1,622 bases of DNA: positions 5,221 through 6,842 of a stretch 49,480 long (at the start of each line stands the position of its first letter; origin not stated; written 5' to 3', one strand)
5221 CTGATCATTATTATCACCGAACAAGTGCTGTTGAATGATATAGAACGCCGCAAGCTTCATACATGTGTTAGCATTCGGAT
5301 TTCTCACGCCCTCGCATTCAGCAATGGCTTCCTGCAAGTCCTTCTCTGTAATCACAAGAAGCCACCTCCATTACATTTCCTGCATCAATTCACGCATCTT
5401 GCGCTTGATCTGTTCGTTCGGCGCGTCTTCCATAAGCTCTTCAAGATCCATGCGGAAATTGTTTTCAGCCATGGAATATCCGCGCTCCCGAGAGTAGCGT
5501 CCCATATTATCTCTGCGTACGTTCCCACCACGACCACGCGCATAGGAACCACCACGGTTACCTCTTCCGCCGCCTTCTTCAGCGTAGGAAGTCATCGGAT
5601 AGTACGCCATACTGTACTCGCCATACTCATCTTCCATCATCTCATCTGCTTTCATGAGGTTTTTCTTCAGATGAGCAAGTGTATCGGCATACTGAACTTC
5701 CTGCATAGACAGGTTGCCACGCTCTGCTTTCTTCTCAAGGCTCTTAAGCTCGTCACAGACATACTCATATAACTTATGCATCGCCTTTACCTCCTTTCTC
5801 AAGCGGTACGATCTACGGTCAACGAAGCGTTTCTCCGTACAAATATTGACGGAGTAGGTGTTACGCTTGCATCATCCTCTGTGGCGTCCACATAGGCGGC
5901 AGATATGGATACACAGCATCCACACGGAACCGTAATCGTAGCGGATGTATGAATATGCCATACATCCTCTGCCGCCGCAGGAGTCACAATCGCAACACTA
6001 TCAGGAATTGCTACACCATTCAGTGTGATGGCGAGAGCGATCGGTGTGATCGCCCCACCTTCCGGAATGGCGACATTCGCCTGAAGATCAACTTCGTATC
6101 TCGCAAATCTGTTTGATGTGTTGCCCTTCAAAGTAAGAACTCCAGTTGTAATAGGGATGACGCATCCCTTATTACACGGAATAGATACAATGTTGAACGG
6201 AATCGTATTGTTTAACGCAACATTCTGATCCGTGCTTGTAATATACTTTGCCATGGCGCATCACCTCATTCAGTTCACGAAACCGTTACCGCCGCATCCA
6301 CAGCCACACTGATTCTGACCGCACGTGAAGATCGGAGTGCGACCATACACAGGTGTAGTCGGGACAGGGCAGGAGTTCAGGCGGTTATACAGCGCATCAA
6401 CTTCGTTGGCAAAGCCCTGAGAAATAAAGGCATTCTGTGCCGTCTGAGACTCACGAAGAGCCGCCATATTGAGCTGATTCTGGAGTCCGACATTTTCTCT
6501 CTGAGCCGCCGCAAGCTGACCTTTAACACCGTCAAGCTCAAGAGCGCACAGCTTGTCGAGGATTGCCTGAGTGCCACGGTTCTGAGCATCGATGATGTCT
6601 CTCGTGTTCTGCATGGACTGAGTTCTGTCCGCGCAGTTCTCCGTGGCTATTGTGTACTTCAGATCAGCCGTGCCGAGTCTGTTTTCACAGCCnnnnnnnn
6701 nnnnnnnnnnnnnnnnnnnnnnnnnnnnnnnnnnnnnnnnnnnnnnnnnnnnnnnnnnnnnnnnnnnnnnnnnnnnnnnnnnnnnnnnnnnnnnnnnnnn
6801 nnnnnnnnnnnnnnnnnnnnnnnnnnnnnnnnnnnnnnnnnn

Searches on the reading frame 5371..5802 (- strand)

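Call 14: search_protein_families(library=phrogs, proteins=[window:5371-5802:-], max_evalue=0.001)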
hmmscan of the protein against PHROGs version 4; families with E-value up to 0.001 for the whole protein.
window:5371-5802:- (143 aa): 1 family
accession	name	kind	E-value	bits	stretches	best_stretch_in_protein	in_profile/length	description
phrog_1844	-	unknown function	0.00053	21.1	0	40-64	9-33/98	unknown function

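Call 15: search_protein_families(library=pfam, proteins=[window:5371-5802:-], max_evalue=0.01)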
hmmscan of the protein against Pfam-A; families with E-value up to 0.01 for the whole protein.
window:5371-5802:- (143 aa): 0 families

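Call 58: search_protein_families(library=ncbifam, proteins=[window:5371-5802:-], max_evalue=0.1)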
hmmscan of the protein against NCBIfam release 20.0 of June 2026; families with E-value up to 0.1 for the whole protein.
window:5371-5802:- (143 aa): 0 families

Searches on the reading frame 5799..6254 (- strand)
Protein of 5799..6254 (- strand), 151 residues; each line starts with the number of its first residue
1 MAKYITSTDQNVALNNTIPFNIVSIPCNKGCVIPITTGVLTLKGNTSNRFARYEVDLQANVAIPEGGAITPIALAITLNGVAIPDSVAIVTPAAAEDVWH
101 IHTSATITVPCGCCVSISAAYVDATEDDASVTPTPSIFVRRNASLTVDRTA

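Call 14: search_protein_families(library=phrogs, proteins=[window:5799-6254:-], max_evalue=0.001)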
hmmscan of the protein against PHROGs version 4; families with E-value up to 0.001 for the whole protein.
window:5799-6254:- (151 aa): 1 family
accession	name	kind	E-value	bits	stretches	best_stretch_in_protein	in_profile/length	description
phrog_20016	-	unknown function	3.8e-22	79.5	1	1-120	1-121/141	-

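Call 15: search_protein_families(library=pfam, proteins=[window:5799-6254:-], max_evalue=0.01)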
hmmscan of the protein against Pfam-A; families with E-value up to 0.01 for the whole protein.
window:5799-6254:- (151 aa): 0 families

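Call 58: search_protein_families(library=ncbifam, proteins=[window:5799-6254:-], max_evalue=0.1)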
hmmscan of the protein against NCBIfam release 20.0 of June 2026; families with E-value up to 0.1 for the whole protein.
window:5799-6254:- (151 aa): 3 families
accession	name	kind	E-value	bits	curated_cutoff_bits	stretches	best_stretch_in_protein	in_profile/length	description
NF000449.2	blaBIC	exception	0.07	12.3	640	1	35-90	152-206/294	BIC family carbapenem-hydrolyzing class A beta-lactamase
NF000428.4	blaFRI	exception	0.078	12.3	600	0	39-84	151-196/294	FRI family carbapenem-hydrolyzing class A beta-lactamase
NF007507.1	PRK10102.1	equivalog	0.079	13.1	75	0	95-119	21-45/106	curli assembly chaperone CsgC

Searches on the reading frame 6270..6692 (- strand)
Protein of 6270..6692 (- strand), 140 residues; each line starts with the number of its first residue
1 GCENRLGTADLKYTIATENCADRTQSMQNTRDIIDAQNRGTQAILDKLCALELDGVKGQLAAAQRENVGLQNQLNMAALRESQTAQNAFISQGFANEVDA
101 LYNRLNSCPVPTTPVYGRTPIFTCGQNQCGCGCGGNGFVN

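Call 5: search_protein_families(library=pfam, proteins=[window:6270-6692:-], max_evalue=1)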
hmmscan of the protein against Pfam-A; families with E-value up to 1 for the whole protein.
window:6270-6692:- (140 aa): 0 families

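Call 6: search_protein_families(library=phrogs, proteins=[window:6270-6692:-], max_evalue=1)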
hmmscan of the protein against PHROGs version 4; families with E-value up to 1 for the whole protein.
window:6270-6692:- (140 aa): 3 families
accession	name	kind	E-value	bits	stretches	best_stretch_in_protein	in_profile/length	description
phrog_16490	-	unknown function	1e-17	65.7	1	2-137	140-283/286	-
phrog_5121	-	unknown function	0.13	13.9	1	15-81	18-80/111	-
phrog_23981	-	unknown function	0.31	12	1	3-64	48-110/151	-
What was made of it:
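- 6270..6691 (-): Exon 2 of the host gene (the last two bases of Cys169 through the stop codon). It matches PHROG 16490 positions 140-283 (call 6).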
